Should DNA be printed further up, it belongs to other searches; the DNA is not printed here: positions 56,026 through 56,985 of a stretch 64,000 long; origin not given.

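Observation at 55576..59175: About 1200-aa secreted protein combining tyrosinase-type dicopper motifs with Cna-B-like and TSP3-like Ca-binding repeats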

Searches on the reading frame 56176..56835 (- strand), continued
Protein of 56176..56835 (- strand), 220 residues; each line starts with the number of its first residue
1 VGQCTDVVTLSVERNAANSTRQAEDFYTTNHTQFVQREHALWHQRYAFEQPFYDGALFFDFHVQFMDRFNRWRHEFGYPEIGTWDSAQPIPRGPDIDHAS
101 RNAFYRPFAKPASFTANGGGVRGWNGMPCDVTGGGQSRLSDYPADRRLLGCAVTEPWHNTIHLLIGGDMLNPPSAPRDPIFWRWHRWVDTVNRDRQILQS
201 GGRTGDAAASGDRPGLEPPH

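Call 34: search_solved_structures(query=A1, max_evalue=1, show_alignments=5)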
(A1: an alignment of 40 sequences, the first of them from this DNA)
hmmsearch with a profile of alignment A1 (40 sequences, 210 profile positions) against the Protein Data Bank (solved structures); distinct sequences matched with E-value up to 1: 79 (the best 60 are shown).
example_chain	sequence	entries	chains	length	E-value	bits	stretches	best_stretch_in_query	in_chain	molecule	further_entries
8trz_A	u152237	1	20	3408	5.6e-46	160.1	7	152-197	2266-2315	Hemocyanin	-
6r83_1a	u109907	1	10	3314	1.5e-45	158.7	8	61-199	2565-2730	Hemocyanin subunit 1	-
3j32_A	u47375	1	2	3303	5.3e-42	147.1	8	150-199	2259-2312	Hemocyanin isoform 1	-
4yd9_A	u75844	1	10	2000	1e-29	106.9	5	46-200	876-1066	hemocyanin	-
4bed_B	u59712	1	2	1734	1.6e-22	83.4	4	59-197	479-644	HEMOCYANIN KLH1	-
4bed_A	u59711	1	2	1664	6.9e-18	68.3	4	136-201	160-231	HEMOCYANIN KLH1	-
4j6t_A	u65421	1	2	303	2.2e-15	60.1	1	141-200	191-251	Tyrosinase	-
3wky_A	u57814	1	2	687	2.8e-15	59.8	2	143-197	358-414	Prophenoloxidase b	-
4p6r_A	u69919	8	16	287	6.1e-15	58.7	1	143-200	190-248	Tyrosinase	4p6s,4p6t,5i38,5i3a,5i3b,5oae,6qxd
6ei4_A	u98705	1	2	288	6.1e-15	58.7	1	143-200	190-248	Tyrosinase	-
3hhs_B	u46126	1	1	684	8.2e-15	58.3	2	138-195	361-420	Phenoloxidase subunit 1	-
9h2o_A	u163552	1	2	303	8.7e-15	58.2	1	143-200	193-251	Tyrosinase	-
3nm8_A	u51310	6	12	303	8.8e-15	58.2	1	143-200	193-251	Tyrosinase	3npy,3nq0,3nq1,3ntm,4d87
4hd4_A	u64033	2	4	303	1.2e-14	57.7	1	143-200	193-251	Tyrosinase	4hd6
9pgz_A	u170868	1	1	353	1.2e-14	57.7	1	142-200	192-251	Tyrosinase,Tyrosine-protein kinase Fyn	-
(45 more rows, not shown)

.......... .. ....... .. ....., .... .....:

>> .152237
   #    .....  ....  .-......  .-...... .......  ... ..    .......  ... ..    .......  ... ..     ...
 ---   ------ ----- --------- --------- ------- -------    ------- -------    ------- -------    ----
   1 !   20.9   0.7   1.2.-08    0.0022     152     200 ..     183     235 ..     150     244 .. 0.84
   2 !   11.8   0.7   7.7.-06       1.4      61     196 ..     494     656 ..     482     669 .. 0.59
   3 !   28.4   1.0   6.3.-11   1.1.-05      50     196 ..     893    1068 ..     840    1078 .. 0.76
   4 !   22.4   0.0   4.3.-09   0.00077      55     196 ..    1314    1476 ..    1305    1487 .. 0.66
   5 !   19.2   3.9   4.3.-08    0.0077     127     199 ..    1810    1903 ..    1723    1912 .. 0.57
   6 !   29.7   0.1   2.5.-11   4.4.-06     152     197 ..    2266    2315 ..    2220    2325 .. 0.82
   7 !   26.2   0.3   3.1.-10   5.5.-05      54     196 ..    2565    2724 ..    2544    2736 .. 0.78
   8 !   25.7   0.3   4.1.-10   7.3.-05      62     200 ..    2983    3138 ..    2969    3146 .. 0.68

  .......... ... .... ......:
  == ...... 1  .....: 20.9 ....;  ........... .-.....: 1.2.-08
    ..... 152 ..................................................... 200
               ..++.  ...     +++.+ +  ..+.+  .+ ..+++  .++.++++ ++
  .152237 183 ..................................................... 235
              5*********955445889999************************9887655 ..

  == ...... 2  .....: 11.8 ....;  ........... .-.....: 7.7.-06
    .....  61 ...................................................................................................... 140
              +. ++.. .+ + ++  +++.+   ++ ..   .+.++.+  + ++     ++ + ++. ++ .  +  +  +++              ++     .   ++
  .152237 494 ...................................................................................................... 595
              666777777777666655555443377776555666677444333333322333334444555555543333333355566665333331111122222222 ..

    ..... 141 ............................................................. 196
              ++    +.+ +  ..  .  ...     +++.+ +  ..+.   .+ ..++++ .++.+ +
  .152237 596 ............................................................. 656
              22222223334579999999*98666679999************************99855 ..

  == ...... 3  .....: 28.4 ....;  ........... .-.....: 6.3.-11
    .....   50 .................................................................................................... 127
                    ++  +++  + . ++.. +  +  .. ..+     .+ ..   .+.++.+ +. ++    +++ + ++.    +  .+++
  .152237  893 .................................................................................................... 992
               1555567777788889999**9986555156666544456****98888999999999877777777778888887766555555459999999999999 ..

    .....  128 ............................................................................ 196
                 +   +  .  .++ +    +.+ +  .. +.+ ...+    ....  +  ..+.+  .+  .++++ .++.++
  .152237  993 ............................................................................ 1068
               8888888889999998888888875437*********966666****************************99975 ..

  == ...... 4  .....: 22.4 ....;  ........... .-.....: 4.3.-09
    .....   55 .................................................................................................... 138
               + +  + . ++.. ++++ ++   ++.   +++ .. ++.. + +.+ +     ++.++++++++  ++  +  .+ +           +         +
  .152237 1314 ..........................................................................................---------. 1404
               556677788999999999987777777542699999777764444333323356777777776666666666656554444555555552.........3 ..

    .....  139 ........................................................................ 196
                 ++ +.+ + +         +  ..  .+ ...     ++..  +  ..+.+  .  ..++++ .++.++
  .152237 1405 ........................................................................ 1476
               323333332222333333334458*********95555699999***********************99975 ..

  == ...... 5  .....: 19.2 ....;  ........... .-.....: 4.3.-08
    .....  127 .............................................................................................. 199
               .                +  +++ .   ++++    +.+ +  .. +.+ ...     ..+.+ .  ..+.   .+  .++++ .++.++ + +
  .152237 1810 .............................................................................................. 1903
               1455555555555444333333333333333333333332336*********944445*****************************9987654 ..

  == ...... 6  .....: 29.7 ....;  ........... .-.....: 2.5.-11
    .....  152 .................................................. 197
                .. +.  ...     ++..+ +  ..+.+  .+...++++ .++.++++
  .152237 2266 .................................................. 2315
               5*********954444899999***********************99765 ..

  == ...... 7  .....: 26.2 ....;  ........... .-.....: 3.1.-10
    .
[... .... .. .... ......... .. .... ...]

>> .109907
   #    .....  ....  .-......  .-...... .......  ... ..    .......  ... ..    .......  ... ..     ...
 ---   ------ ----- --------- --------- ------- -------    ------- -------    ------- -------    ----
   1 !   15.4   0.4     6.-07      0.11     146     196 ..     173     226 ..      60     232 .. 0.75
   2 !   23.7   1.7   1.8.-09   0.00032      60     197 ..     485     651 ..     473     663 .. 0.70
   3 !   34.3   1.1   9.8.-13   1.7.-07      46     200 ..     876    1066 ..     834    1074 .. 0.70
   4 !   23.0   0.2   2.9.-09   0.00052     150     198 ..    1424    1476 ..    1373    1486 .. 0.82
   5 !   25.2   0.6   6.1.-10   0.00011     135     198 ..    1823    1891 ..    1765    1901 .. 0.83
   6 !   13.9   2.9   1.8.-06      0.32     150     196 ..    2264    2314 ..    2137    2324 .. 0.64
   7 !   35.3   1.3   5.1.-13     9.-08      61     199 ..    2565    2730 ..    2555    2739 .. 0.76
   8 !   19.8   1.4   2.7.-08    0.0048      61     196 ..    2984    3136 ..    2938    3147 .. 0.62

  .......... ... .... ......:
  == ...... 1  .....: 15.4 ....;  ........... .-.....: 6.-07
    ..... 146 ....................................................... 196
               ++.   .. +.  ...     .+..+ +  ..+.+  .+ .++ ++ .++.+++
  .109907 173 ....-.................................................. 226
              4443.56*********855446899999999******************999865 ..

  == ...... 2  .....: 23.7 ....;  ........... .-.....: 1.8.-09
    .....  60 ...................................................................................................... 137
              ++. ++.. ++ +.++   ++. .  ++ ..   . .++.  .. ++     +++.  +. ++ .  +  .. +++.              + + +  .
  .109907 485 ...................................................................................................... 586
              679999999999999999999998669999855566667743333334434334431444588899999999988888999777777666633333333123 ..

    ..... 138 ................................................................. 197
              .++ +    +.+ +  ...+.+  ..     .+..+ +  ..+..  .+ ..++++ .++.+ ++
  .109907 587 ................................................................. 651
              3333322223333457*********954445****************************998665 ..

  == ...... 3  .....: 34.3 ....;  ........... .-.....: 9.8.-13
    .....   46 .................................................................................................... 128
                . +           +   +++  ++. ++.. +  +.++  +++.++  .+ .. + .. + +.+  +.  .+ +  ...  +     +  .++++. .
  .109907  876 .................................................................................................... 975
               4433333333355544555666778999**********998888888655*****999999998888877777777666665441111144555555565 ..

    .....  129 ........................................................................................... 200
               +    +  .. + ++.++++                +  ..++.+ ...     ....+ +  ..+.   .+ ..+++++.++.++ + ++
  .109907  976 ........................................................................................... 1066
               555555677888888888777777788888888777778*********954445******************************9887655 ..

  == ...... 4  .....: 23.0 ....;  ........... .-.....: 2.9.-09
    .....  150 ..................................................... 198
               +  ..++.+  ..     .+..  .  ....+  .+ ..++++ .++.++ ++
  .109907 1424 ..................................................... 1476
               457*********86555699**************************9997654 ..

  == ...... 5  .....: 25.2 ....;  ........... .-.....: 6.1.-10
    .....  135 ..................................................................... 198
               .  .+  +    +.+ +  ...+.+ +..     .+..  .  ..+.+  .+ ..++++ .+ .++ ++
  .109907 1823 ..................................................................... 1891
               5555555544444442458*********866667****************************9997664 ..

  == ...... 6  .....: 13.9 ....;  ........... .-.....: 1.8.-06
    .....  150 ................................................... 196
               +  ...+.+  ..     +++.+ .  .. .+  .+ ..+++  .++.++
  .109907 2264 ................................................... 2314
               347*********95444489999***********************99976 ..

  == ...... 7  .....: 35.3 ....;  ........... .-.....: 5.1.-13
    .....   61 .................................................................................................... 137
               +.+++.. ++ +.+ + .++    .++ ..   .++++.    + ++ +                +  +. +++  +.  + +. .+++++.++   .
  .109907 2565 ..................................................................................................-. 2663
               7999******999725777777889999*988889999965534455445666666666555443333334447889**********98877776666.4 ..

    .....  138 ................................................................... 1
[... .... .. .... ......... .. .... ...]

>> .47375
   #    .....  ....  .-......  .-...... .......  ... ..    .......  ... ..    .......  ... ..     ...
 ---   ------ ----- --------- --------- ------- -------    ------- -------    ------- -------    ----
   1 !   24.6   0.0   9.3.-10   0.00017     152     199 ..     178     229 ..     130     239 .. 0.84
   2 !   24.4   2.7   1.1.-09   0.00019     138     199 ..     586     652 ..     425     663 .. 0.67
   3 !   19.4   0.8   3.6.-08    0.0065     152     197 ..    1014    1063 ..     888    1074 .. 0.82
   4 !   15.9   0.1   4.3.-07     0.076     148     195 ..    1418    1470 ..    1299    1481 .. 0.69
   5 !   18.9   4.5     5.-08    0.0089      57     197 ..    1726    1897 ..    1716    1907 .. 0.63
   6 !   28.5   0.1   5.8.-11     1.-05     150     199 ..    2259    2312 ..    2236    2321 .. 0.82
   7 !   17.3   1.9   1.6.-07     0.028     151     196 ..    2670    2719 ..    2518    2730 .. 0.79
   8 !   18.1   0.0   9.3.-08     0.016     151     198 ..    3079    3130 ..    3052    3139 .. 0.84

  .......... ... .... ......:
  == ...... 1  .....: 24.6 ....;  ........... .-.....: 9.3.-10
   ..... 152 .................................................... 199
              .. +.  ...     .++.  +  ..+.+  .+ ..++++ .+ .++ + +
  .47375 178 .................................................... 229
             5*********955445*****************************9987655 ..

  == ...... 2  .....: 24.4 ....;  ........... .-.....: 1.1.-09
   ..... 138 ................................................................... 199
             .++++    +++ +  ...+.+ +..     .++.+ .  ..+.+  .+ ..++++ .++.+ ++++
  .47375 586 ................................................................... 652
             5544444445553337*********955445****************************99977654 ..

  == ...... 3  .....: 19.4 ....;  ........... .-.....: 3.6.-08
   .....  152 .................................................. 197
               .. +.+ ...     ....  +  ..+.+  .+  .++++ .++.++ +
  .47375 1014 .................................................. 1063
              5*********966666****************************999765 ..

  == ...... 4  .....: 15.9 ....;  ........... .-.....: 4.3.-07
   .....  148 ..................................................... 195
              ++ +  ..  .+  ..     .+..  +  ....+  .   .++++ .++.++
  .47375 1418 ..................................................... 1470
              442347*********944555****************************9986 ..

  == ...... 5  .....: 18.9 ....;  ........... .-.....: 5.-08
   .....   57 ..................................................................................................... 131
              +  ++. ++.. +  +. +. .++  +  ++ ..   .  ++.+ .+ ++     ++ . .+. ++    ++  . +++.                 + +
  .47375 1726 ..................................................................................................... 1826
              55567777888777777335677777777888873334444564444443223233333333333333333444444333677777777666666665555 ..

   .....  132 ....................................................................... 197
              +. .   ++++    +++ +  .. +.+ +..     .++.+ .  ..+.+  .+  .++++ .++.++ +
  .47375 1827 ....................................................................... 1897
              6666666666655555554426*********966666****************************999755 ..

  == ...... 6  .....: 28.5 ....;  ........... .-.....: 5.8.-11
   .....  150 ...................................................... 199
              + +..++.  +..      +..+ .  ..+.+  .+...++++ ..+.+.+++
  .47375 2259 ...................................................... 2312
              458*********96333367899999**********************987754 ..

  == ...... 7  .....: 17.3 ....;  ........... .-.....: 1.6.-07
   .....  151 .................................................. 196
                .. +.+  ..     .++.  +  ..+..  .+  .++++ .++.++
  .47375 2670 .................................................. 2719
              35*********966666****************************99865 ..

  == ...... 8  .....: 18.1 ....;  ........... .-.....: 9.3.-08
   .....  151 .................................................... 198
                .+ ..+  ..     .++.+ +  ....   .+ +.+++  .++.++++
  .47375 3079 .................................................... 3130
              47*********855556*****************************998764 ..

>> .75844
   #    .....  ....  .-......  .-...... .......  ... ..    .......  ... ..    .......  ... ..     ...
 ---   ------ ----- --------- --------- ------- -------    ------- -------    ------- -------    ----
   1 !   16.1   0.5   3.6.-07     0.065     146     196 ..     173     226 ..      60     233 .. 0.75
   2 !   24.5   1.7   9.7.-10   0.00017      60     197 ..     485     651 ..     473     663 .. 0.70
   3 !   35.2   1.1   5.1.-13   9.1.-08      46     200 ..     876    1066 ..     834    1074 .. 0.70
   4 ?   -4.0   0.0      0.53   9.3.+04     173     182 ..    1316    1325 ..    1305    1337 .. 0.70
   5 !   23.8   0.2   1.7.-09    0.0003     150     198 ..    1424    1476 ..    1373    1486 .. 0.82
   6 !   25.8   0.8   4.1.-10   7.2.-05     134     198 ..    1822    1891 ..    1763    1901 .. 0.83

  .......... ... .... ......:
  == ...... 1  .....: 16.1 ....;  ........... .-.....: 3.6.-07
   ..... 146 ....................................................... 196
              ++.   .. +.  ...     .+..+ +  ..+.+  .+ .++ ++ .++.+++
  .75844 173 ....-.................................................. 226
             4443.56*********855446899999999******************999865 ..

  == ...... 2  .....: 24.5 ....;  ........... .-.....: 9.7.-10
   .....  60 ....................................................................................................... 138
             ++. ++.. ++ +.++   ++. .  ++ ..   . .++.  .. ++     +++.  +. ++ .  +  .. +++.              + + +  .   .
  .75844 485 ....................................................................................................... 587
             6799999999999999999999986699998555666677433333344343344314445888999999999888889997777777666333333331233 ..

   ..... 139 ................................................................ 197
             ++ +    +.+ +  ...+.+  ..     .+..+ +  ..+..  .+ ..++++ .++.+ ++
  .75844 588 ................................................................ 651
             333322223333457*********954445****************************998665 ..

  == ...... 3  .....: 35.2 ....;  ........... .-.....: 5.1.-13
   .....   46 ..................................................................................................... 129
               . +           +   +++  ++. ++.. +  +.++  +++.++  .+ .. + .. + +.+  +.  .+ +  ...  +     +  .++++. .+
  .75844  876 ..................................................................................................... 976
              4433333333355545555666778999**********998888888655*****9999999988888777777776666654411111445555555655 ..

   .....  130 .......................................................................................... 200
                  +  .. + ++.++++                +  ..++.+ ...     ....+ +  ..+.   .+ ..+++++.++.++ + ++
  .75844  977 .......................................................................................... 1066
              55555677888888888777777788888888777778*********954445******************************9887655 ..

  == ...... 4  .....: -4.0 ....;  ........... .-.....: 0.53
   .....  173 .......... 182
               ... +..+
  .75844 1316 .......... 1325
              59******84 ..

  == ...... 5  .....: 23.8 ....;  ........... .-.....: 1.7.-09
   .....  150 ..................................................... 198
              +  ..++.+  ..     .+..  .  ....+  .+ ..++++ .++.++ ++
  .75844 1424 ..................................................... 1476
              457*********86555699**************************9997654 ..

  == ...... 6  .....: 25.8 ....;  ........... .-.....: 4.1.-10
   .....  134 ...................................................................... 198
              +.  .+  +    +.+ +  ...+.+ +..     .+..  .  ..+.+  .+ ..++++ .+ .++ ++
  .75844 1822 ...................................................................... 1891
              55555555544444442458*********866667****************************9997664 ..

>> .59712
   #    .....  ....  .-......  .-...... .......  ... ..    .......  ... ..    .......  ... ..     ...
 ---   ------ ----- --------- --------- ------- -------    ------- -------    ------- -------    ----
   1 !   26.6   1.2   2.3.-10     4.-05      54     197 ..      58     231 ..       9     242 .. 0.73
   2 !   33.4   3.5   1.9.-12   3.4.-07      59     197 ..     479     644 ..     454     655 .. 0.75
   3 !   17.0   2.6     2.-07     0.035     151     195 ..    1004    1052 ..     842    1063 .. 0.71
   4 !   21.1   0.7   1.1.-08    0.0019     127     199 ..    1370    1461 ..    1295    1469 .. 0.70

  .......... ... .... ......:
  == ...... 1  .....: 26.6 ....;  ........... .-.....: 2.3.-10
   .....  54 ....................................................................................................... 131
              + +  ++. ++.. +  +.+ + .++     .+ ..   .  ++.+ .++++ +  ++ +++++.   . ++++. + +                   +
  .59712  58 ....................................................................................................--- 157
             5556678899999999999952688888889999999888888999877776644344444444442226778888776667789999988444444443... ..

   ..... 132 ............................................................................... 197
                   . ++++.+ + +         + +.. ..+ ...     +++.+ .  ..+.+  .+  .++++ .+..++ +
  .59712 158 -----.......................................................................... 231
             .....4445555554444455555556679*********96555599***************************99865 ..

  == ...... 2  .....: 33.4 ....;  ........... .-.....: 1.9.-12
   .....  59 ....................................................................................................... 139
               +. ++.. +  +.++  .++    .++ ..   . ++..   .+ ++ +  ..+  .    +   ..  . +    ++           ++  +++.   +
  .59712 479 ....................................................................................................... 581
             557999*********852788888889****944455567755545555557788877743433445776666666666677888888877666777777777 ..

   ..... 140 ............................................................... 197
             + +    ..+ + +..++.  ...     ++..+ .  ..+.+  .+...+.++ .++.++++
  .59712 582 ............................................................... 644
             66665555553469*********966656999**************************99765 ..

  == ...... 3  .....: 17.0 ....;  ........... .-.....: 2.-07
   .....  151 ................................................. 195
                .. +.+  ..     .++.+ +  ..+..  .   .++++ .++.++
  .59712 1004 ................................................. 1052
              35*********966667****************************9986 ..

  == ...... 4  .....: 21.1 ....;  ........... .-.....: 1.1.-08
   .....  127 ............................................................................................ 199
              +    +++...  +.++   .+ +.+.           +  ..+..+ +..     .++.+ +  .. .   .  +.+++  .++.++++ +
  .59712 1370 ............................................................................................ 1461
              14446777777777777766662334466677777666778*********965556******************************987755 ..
